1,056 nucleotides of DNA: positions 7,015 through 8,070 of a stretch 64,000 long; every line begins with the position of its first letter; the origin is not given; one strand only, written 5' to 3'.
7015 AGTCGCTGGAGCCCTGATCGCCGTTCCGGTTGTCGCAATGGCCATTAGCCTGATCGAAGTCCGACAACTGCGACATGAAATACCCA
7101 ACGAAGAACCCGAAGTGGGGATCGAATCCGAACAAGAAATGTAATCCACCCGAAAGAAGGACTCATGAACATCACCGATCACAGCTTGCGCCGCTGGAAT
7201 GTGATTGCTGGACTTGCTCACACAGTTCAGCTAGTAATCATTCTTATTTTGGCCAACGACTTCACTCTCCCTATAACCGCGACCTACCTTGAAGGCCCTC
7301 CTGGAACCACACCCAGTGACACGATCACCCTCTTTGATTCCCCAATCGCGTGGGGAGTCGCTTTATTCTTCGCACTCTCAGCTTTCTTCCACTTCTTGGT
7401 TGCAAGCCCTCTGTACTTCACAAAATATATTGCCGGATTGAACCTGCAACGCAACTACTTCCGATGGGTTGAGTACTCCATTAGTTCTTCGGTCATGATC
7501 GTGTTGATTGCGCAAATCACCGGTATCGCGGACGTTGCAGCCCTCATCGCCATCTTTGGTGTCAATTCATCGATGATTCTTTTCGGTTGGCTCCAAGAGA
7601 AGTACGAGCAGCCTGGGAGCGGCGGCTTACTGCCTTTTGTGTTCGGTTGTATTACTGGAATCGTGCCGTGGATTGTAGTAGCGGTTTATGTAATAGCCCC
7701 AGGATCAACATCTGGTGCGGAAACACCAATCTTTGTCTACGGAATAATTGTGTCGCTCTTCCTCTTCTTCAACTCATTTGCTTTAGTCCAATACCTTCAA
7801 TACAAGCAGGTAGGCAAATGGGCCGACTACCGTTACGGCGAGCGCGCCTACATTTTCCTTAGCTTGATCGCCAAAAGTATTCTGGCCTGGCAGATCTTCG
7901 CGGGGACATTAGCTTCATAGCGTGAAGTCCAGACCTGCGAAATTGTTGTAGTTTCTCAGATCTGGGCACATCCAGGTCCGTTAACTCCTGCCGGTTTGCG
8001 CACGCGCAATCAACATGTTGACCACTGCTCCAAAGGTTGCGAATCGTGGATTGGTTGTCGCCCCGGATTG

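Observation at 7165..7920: Heliorhodopsin: a distinct, inverted-topology retinal protein hidden in an ordinary-looking 251-aa membrane ORF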

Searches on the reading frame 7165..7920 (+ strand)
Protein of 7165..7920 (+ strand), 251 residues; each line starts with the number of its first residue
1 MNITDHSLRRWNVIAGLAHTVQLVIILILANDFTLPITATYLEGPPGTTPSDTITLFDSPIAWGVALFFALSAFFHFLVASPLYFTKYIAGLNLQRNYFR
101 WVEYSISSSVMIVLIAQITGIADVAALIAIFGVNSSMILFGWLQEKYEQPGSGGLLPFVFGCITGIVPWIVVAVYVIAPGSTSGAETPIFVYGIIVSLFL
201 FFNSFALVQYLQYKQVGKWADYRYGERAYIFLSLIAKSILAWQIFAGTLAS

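Call 3: search_protein_families(library=pfam, proteins=[window:7165-7917:+], max_evalue=1)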
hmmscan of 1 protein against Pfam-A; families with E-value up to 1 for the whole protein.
window:7165-7917:+ (251 aa): 1 family
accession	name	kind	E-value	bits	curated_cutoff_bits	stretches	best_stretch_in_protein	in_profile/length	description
PF18761.7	Heliorhodopsin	-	3.7e-98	328.1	26.7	1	8-249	1-242/242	Heliorhodopsin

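Call 4: search_solved_structures(query=window:7165-7917:+, max_evalue=0.01, show_alignments=3)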
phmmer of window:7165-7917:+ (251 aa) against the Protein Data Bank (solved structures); distinct sequences matched with E-value up to 0.01: 6.
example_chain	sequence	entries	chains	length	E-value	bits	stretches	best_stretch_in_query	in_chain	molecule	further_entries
9ljj_A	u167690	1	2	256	3.9e-104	351.1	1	7-249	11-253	Heliorhodopsin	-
6su3_X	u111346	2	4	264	4.4e-104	350.9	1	7-249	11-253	48C12 heliorhodopsin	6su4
6uh3_A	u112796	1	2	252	5.2e-104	350.7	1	7-249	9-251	Heliorhodopsin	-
6is6_A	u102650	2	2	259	8.9e-54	186.1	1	7-249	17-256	heliorhodopsin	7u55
7clj_A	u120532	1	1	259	2.2e-53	184.8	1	7-249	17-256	heliorhodopsin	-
9vfc_A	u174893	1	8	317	3.1e-39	138.5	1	4-248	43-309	heliorhodopsin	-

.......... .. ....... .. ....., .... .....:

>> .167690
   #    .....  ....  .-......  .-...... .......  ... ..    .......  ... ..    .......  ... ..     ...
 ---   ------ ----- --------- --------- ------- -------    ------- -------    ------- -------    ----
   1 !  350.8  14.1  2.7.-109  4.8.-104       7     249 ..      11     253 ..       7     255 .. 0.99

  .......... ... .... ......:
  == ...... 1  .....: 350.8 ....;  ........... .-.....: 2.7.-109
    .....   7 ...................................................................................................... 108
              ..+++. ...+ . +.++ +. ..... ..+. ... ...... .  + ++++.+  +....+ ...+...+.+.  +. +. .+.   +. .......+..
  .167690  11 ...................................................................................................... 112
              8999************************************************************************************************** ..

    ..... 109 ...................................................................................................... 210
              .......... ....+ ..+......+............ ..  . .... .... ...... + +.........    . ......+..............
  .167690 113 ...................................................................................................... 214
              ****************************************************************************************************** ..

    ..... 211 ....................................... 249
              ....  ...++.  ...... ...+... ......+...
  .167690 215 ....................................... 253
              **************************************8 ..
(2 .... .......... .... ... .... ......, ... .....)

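Call 5: search_protein_families(library=ncbifam, proteins=[window:7165-7917:+], max_evalue=1)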
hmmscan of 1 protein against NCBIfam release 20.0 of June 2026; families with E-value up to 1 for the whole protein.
window:7165-7917:+ (251 aa): 1 family
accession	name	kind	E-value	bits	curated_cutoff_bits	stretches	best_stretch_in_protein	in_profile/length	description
NF038020.1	HeR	equivalog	6.8e-102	340.2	100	1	8-249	1-244/244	heliorhodopsin HeR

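Call 11: find_homologous_proteins(query=window:7165-7917:+, max_evalue=1e-20)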
Query window:7165-7917:+ (251 aa): 7449 proteins with E <= 1e-20 among 8000 candidates; the best 120 are listed.
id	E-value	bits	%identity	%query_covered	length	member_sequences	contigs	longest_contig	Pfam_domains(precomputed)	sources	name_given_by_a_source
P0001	2.8e-156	537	99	100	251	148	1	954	PF18761.8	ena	-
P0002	2.2e-144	498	88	100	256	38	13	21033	PF18761.8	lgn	-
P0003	3.3e-141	487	87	100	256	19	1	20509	PF18761.8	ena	-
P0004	1.6e-139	482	86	100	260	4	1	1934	PF18761.8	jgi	jgi:hypothetical protein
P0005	6.4e-133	460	82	99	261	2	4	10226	PF18761.8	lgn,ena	-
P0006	4.7e-132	457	83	100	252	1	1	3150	PF18761.8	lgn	-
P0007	5.6e-132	457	83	100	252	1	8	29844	PF18761.8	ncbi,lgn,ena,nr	ncbi:MAG: heliorhodopsin HeR [Candidatus Nanopelagicales bacterium]|nr:heliorhodopsin HeR [Candidatu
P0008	6.0e-132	457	80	99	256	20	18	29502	PF18761.8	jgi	jgi:hypothetical protein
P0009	2.9e-131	455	82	100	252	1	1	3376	PF18761.8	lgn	-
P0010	3.5e-131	454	82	100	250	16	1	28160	PF18761.8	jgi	-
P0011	6.2e-131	454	79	99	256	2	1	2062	PF18761.8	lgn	-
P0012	1.0e-130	453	79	99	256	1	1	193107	PF18761.8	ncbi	-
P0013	2.6e-130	452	79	99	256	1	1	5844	PF18761.8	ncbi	-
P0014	4.1e-130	451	78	100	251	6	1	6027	PF18761.8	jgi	jgi:hypothetical protein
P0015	1.2e-129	449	81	100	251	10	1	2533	PF18761.8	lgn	-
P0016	3.1e-129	448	80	100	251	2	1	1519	PF18761.8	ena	-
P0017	8.8e-129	447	81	100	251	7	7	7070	PF18761.8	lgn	-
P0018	2.2e-127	442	80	100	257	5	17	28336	PF18761.8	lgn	-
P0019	6.3e-120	418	75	98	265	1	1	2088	PF18761.8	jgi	jgi:hypothetical protein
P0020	1.2e-119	417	76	98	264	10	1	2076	PF18761.8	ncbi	-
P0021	2.0e-119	416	76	97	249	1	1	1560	PF18761.8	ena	-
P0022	1.2e-118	413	76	98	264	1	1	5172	PF18761.8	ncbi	-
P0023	4.4e-118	412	73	99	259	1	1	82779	PF18761.8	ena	-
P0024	4.7e-118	411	76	97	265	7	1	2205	PF18761.8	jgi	jgi:hypothetical protein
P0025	5.0e-118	411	73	97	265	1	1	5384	PF18761.8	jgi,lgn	-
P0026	6.1e-118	411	73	97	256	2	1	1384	PF18761.8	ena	-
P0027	6.3e-118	411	75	98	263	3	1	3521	PF18761.8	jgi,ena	jgi:hypothetical protein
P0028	7.7e-118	411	77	97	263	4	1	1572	PF18761.8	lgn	-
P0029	9.3e-118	411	73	97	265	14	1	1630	PF18761.8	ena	-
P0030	1.5e-117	410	74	100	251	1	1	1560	PF18761.8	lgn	-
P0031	4.5e-117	408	72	100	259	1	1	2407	PF18761.8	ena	-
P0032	8.6e-117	407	74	97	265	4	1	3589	PF18761.8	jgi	jgi:hypothetical protein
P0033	8.8e-117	407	73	99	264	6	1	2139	PF18761.8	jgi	jgi:Heliorhodopsin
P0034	1.1e-116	407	73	97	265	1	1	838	PF18761.8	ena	-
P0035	1.4e-116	407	73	98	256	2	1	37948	PF18761.8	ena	-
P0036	1.5e-116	407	74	97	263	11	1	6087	PF18761.8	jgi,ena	-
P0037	1.8e-116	406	71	99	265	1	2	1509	PF18761.8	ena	-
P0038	1.9e-116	406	72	98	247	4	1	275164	PF18761.8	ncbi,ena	-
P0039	1.9e-116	406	75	98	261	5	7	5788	PF18761.8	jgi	jgi:hypothetical protein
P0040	2.8e-116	406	74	97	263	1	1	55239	PF18761.8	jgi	jgi:hypothetical protein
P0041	3.4e-116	405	75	96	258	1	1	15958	PF18761.8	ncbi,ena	-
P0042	3.5e-116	405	74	97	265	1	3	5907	PF18761.8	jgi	jgi:hypothetical protein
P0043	5.0e-116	405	74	97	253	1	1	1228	PF18761.8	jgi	jgi:hypothetical protein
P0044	5.5e-116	405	73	97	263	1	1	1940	PF18761.8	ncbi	ncbi:MAG: heliorhodopsin HeR [Actinomycetales bacterium]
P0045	5.8e-116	405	76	97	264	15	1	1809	PF18761.8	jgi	jgi:hypothetical protein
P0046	9.3e-116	404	73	98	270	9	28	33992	PF18761.8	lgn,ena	-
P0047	1.0e-115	404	73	97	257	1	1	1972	PF18761.8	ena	-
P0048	1.2e-115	404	70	99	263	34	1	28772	PF18761.8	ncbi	-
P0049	1.2e-115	404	74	97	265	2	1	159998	PF18761.8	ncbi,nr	ncbi:MAG: heliorhodopsin HeR [Actinomycetota bacterium]|nr:heliorhodopsin HeR [Actinomycetota bacter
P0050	1.3e-115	404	73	97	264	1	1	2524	PF18761.8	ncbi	ncbi:MAG: heliorhodopsin HeR, partial [Actinomycetales bacterium]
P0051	1.6e-115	403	74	97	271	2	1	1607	PF18761.8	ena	-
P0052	1.6e-115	403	73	98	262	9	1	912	PF18761.8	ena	-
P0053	3.2e-115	402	72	97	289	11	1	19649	PF18761.8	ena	-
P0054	3.9e-115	402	73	99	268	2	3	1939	PF18761.8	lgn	-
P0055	4.7e-115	402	74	97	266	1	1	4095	PF18761.8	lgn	-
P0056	5.0e-115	402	71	97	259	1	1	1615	PF18761.8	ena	-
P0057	6.0e-115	401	75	97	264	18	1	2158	PF18761.8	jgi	jgi:Heliorhodopsin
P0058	6.1e-115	401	74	96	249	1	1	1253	PF18761.8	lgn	-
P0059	7.6e-115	401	73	96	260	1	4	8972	PF18761.8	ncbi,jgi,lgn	jgi:hypothetical protein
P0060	8.7e-115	401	73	97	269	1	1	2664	PF18761.8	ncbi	-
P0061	9.5e-115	401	72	97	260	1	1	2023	PF18761.8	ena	-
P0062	1.2e-114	400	75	96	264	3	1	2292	PF18761.8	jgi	-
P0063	1.2e-114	400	74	97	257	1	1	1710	PF18761.8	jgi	jgi:hypothetical protein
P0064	1.3e-114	400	73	97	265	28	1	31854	PF18761.8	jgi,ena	-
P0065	1.3e-114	400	72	100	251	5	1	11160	PF18761.8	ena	-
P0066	1.6e-114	400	73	97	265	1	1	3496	PF18761.8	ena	-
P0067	1.6e-114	400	72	97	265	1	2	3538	PF18761.8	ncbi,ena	-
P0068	1.9e-114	400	70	98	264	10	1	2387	PF18761.8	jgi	jgi:hypothetical protein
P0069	2.1e-114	400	72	97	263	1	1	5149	PF18761.8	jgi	jgi:hypothetical protein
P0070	2.4e-114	399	70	97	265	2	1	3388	PF18761.8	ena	-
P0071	4.9e-114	398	73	97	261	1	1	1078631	PF18761.8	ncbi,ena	-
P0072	5.0e-114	398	73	97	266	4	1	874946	PF18761.8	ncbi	-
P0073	6.2e-114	398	73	97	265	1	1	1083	PF18761.8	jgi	jgi:hypothetical protein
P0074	6.6e-114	398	71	98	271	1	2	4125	PF18761.8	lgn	-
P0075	8.7e-114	398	72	98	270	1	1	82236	PF18761.8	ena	-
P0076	1.2e-113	397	72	98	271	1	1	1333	PF18761.8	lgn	-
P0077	1.3e-113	397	72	100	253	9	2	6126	PF18761.8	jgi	jgi:hypothetical protein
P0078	1.5e-113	397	71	99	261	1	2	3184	PF18761.8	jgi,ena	jgi:hypothetical protein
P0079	1.5e-113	397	70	98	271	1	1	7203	PF18761.8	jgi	jgi:hypothetical protein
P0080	1.5e-113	397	72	97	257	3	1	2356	PF18761.8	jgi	-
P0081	1.8e-113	397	72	97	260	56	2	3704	PF18761.8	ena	-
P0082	1.8e-113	396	74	98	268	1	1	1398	PF18761.8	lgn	-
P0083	1.9e-113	396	74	97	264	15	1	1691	PF18761.8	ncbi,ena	-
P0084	2.2e-113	396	72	97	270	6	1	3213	PF18761.8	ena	-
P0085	2.2e-113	396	74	99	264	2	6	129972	PF18761.8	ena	-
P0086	2.3e-113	396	73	96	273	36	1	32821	PF18761.8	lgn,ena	-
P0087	2.8e-113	396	73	97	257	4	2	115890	PF18761.8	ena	-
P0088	2.9e-113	396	73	97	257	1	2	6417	PF18761.8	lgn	-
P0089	3.2e-113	396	73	97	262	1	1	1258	PF18761.8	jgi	jgi:hypothetical protein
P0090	4.0e-113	395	72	97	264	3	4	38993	PF18761.8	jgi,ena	jgi:hypothetical protein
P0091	5.9e-113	395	72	97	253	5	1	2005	PF18761.8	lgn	-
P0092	6.2e-113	395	70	98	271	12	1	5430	PF18761.8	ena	-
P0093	6.9e-113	395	71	99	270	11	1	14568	PF18761.8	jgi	jgi:hypothetical protein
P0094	7.4e-113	394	72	99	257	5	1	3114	PF18761.8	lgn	-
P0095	7.9e-113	394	73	96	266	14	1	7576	PF18761.8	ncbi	-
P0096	8.0e-113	394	72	97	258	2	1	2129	PF18761.8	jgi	jgi:hypothetical protein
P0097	8.6e-113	394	74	97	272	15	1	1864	PF18761.8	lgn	-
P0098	8.6e-113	394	74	97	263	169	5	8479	PF18761.8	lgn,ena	-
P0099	9.5e-113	394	70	99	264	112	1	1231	PF18761.8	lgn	-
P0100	1.1e-112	394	73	96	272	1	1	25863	PF18761.8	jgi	jgi:hypothetical protein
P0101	1.3e-112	394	72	96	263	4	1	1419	PF18761.8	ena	-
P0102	1.6e-112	393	73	99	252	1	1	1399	PF18761.8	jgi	jgi:hypothetical protein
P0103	2.0e-112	393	73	97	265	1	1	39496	PF18761.8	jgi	jgi:hypothetical protein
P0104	2.0e-112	393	71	98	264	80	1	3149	PF18761.8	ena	-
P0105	2.1e-112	393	73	97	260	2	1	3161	PF18761.8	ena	-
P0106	2.1e-112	393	74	97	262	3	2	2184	PF18761.8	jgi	jgi:hypothetical protein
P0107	2.2e-112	393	71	99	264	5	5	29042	PF18761.8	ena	-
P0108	2.3e-112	393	71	97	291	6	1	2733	PF18761.8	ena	-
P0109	2.3e-112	393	73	97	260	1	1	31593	PF18761.8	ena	-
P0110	2.6e-112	393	73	97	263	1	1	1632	PF18761.8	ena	-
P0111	3.0e-112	392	72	99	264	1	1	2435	PF18761.8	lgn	-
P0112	3.0e-112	392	74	97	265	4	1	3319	PF18761.8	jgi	jgi:hypothetical protein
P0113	3.2e-112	392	71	98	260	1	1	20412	PF18761.8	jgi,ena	-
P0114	3.5e-112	392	70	98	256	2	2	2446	PF18761.8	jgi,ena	jgi:hypothetical protein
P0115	3.8e-112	392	71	97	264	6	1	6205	PF18761.8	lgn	-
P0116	4.0e-112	392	71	98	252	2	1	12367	PF18761.8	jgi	jgi:Heliorhodopsin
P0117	4.4e-112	392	69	99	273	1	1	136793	PF18761.8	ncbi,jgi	jgi:hypothetical protein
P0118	4.6e-112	392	72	97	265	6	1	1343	PF18761.8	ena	-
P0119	4.8e-112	392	70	99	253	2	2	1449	PF18761.8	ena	-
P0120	5.9e-112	392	70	98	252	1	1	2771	PF18761.8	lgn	-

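Call 12: find_related_loci(query=window:7165-7917:+, collection=genome_contigs, flank=6000)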
Query window:7165-7917:+ (251 aa) in genome_contigs; peptide patterns used: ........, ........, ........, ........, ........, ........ (x = any residue, [..] = any of these).
600 stretches matched a pattern (row limit reached: there are more); 568 encode a relative of the query (tblastn E <= 1e-3); the best 80 are kept; 80 distinct loci.
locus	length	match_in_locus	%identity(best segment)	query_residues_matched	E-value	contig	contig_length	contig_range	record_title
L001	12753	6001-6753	98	1-251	9e-163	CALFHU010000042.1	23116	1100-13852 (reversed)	MAG TPA_asm: uncultured actinobacterium isolate ERR2206790_bin.7_CONCOCT_v1.1_MAG genome assembly, contig: ERZ890879.489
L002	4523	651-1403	88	1-251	2e-149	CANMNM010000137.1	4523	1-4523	MAG: Actinobacteria bacterium isolate ZE-3nov15-100 genome assembly, contig: ZE-3nov15-C35193, whole genome shotgun sequ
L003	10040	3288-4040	88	1-251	2e-146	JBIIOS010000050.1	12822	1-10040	MAG: Candidatus Nanopelagicales bacterium isolate ME2002-11-07_3300042865_group1_bin129 Rohwer_bin361_scaffold_4837_c1,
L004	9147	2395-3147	86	1-251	4e-146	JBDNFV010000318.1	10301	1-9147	MAG: Candidatus Nanopelagicales bacterium isolate concoct.157.WLB k141_781794, whole genome shotgun sequence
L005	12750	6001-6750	90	1-250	4e-141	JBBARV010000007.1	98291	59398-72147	MAG: Candidatus Nanopelagicales bacterium isolate EUL_228 ctg7-EUL_228, whole genome shotgun sequence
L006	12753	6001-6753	90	1-251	6e-141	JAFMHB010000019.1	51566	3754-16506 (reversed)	MAG: Candidatus Nanopelagicales bacterium isolate DEBay_Spr20G08_27 NODE_444_length_51566_cov_19.3508, whole genome shot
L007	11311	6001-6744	80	3-250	7e-137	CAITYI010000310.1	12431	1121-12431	uncultured bacterium isolate Loclat_bin-02354 genome assembly, contig: bin-02354:310/442, whole genome shotgun sequence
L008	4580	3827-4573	82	1-250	8e-134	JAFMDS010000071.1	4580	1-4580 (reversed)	MAG: Candidatus Nanopelagicales bacterium isolate CPBay_Spr30L08_2 NODE_9618_length_4580_cov_16.294144, whole genome sho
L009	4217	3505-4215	81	1-238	2e-126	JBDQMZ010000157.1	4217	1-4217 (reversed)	MAG: Candidatus Nanopelagicales bacterium isolate SFB_27D_19MayJul_coas_24 k141_1334343, whole genome shotgun sequence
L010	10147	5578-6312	78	1-251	2e-122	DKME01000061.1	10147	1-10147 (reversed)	MAG TPA_asm: Actinobacteria bacterium UBA7422 UBA7422_contig_23141, whole genome shotgun sequence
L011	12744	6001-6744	73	3-250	4e-122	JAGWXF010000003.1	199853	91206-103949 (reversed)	MAG: Actinomycetales bacterium isolate REEB460 contig-150_37, whole genome shotgun sequence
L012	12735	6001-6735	72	6-250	2e-121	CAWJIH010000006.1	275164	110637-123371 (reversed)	MAG: uncultured Actinomycetes bacterium isolate MFD03804.bin.1.168 genome assembly, contig: contig_23680, whole genome s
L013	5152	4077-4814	73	4-249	2e-121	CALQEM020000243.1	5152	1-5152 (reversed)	MAG: Bifidobacterium breve isolate HRSG-H13-bin-111 genome assembly, contig: HRSG-H13-C27871, whole genome shotgun seque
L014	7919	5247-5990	74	2-249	3e-120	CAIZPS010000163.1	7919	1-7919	uncultured bacterium isolate Loc080925-4m_bin-0811 genome assembly, contig: bin-0811:163/302, whole genome shotgun seque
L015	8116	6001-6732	75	7-250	1e-119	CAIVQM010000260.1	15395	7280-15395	uncultured bacterium isolate Kiruna3_bin-1975 genome assembly, contig: bin-1975:260/535, whole genome shotgun sequence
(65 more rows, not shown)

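Call 41: find_encoding_contigs(protein=window:7165-7920:+, flank=3000, max_places=4)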
Protein window:7165-7920:+ (251 aa): 24 contigs read that carry it; 4 places shown.
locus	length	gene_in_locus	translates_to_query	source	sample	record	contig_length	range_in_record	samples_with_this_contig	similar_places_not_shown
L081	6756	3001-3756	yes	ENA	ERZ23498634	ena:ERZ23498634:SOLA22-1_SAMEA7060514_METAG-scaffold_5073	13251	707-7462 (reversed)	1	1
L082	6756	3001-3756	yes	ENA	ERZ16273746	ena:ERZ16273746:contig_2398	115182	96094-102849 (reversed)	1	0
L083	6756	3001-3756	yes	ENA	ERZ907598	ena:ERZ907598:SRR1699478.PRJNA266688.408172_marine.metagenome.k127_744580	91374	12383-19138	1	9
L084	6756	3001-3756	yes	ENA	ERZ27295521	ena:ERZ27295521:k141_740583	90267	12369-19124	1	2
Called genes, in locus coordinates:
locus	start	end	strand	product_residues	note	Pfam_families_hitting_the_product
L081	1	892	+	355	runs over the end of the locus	PF03102:NeuB, PF08666:SAF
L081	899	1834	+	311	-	PF00534:Glycos_transf_1, PF13692:Glyco_trans_1_4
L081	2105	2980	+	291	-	PF01594:AI-2E_transport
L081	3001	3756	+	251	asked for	PF18761:Heliorhodopsin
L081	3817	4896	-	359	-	PF01636:APH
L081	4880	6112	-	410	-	PF02771:Acyl-CoA_dh_N, PF02770:Acyl-CoA_dh_M, PF00441:Acyl-CoA_dh_1, PF08028:Acyl-CoA_dh_2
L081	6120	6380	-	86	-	PF14373:Imm_superinfect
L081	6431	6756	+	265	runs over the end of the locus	PF00378:ECH_1, PF16113:ECH_2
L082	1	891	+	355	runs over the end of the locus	PF03102:NeuB, PF08666:SAF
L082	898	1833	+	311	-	PF00534:Glycos_transf_1, PF13692:Glyco_trans_1_4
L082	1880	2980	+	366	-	PF01594:AI-2E_transport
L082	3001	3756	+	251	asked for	PF18761:Heliorhodopsin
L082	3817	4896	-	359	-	PF01636:APH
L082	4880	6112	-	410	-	PF02771:Acyl-CoA_dh_N, PF02770:Acyl-CoA_dh_M, PF00441:Acyl-CoA_dh_1, PF08028:Acyl-CoA_dh_2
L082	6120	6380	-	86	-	PF14373:Imm_superinfect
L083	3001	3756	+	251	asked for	PF18761:Heliorhodopsin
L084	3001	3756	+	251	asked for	PF18761:Heliorhodopsin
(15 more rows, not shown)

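Call 48: predict_structure(alignment_id=A1)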
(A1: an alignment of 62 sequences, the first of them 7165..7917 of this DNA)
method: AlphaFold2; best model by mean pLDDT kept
length: 251 residues; sequences in the alignment: 62
mean_pLDDT: 79.8   pTM: 0.78
mean pLDDT of the five models: 79.8, 78.1, 76.7, 74.0, 73.1
residues with pLDDT >= 90: 51; 70-90: 155; 50-70: 41; < 50: 4
segments of 3 or more residues with pLDDT < 50: none
pLDDT, mean of each block of 10 residues (from residue 1): 88 96 88 80 80 84 87 93 92 83 75 75 68 68 76 71 70 65 64 78 83 87 90 88 68 42
secondary structure, 60 per line:
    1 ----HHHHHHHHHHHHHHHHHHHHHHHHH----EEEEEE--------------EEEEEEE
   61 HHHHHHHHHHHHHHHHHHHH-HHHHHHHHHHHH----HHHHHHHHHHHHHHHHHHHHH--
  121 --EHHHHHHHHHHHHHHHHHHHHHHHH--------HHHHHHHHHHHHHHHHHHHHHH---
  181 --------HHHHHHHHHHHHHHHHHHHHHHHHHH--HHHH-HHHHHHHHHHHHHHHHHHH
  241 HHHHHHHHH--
elements in order: H5-29 E34-39 E54-60 H61-80 H82-93 H98-118 H124-147 H156-177 H189-214 H217-220 H222-249
